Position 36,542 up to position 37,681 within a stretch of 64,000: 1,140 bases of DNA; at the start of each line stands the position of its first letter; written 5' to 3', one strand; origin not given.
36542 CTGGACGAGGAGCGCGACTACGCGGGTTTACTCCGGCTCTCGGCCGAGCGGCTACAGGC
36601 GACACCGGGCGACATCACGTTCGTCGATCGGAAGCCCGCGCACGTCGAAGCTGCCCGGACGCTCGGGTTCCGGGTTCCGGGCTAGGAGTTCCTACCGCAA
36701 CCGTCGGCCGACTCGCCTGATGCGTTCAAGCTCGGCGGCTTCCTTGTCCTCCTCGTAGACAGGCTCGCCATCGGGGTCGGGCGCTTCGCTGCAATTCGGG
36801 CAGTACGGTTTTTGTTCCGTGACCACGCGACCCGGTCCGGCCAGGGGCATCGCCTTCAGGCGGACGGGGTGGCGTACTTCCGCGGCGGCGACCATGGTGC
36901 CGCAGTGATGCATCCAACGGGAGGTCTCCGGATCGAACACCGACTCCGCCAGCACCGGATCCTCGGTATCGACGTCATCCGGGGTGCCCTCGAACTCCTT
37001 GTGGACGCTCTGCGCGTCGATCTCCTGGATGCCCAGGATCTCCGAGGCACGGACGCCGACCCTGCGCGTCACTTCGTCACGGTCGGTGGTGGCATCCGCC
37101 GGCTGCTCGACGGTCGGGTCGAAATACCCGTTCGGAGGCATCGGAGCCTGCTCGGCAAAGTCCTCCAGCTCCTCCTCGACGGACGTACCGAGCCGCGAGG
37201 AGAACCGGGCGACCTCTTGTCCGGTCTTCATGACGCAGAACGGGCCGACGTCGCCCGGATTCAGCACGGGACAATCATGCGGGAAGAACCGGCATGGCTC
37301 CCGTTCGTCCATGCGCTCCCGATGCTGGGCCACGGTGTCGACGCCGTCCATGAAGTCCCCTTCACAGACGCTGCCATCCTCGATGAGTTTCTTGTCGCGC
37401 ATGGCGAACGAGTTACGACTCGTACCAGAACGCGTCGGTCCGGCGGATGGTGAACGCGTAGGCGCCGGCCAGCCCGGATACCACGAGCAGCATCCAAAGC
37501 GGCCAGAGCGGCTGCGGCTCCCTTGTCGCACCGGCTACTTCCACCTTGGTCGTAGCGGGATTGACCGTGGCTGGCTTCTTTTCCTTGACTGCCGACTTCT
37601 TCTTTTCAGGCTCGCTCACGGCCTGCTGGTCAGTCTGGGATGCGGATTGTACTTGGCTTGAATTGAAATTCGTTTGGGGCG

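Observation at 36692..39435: Sortase module with a non-canonical sorting signal (FADTG) and a Cys-rich companion protein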

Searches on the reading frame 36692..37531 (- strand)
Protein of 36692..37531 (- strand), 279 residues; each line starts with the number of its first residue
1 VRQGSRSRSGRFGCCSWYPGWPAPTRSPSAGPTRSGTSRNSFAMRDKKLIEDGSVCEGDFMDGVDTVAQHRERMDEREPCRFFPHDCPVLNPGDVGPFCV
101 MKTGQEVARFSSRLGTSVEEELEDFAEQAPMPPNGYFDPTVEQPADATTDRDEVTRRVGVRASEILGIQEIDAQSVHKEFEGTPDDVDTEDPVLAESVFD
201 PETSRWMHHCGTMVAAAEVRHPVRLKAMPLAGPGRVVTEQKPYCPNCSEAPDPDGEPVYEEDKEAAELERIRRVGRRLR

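Call 3: search_protein_families(library=pfam, proteins=[window:36692-37531:-], max_evalue=0.01)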
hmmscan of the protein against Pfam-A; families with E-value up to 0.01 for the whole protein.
window:36692-37531:- (279 aa): 0 families

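Call 4: search_protein_families(library=ncbifam, proteins=[window:36692-37531:-], max_evalue=0.01)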
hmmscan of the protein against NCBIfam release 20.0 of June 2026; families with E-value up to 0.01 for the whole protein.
window:36692-37531:- (279 aa): 0 families

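Call 61: find_homologous_proteins(query=window:36695-37402:-, max_evalue=0.01)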
Query window:36695-37402:- (236 aa): 6 proteins with E <= 0.01 among 1633 candidates.
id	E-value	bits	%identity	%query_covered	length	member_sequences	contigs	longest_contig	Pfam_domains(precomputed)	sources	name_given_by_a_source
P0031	1.9e-156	537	100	100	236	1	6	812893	-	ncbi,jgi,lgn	ncbi:MAG TPA: hypothetical protein VIF43_02185 [Patescibacteria group bacterium]|jgi:hypothetical pr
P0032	3.6e-91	323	62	100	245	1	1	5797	-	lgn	-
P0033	9.7e-89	315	62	100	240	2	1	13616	-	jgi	jgi:hypothetical protein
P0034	3.4e-85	304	58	100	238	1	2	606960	-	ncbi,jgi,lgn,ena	-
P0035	3.7e-82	294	55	98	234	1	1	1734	-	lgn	-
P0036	6.9e-82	293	58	99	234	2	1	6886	-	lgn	-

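Call 63: find_encoding_contigs(protein=P0034, flank=7000, max_places=2)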
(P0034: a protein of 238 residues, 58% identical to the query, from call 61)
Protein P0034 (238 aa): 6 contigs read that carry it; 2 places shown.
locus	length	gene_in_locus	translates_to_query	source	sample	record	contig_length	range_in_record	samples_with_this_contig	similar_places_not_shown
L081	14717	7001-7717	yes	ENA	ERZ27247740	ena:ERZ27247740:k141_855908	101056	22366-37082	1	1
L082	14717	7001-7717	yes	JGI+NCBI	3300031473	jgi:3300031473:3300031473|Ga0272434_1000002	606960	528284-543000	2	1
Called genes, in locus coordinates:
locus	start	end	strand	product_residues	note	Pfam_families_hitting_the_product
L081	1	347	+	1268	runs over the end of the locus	PF02811:PHP, PF07733:DNA_pol3_alpha, PF17657:DNA_pol3_finger, PF14579:HHH_6, PF01336:tRNA_anti-codon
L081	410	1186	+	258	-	PF01245:Ribosomal_L19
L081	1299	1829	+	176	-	PF01351:RNase_HII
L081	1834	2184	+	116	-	PF02021:UPF0102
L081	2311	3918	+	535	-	PF08529:NusA_N, PF13184:KH_NusA_1st, PF26594:KH_NusA_2nd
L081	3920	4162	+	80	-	PF07866:DUF1653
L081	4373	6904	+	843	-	PF02861:Clp_N, PF23569:NBD_SMAX1 (weak), PF00004:AAA, PF17871:AAA_lid_9, PF00004:AAA, PF07724:AAA_2, PF07728:AAA_5, PF10431:ClpB_D2-small, +7 more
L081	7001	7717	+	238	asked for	-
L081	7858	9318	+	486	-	PF18073:Zn_ribbon_LapB, PF13481:AAA_25, PF03796:DnaB_C (faint), PF06745:ATPase, PF13401:AAA_22 (weak), PF23442:DUF7125 (weak), PF05362:Lon_C (weak), PF13541:ChlI, +1 more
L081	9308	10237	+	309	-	PF27675:YCF81_N (weak), PF01850:PIN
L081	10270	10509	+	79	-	PF01702:TGT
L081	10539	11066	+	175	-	PF00719:Pyrophosphatase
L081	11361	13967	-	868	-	PF00912:Transgly, PF00905:Transpeptidase, PF17957:Big_7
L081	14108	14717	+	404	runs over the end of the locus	PF00579:tRNA-synt_1b, PF22421:SYY_C-terminal (weak), PF13275:S4_2 (faint), PF01479:S4 (weak)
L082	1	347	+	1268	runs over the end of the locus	PF02811:PHP, PF07733:DNA_pol3_alpha, PF17657:DNA_pol3_finger, PF14579:HHH_6, PF01336:tRNA_anti-codon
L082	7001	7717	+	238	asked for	-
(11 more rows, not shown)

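Call 64: find_encoding_contigs(protein=P0033, flank=7000, max_places=2)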
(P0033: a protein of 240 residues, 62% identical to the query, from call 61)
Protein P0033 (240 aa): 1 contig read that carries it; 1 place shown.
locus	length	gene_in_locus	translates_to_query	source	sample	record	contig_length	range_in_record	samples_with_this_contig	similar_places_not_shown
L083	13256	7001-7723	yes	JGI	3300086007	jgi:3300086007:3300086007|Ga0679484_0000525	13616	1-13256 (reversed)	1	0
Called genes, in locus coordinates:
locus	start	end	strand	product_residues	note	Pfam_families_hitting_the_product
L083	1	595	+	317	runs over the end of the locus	?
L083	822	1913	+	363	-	PF03773:ArsP_1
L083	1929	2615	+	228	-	PF01073:3Beta_HSD (weak), PF01370:Epimerase (weak), PF05368:NmrA (faint), PF13460:NAD_binding_10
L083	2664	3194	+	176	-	-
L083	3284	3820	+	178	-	-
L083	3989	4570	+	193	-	-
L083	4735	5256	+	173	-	PF00929:RNase_T, PF16473:Rv2179c-like (weak)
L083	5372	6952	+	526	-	PF01743:PolyA_pol, PF12627:PolyA_pol_RNAbd, PF01966:HD (weak)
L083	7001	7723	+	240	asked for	-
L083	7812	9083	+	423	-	-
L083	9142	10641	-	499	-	PF16841:CBM60, PF00150:Cellulase (faint)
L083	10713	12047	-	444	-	PF03845:Spore_permease (weak), PF00324:AA_permease, PF13520:AA_permease_2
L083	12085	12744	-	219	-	PF09335:VTT_dom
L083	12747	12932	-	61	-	-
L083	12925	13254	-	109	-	?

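Call 71: find_encoding_contigs(protein=P0031, flank=10000, max_places=2)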
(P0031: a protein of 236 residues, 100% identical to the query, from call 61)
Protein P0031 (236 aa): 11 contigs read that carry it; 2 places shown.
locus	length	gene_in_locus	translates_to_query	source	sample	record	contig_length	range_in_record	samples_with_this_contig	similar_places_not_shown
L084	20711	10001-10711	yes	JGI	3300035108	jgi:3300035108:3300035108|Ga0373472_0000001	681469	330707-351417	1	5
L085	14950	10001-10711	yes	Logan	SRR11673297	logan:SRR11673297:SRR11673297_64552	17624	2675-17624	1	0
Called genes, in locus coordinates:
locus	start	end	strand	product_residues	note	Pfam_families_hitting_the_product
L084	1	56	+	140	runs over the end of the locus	PF01227:GTP_cyclohydroI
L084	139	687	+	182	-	-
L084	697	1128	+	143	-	-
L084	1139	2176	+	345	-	PF00226:DnaJ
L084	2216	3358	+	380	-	PF00226:DnaJ, PF01556:DnaJ_C, PF00684:DnaJ_CXXCXGXG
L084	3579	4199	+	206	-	-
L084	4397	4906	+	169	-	-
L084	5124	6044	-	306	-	-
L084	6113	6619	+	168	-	PF01050:MannoseP_isomer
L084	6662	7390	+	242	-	PF02142:MGS, PF01808:AICARFT_IMPCHas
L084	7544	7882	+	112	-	-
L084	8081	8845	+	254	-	-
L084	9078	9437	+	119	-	PF04203:Sortase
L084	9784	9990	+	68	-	-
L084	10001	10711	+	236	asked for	-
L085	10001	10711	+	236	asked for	-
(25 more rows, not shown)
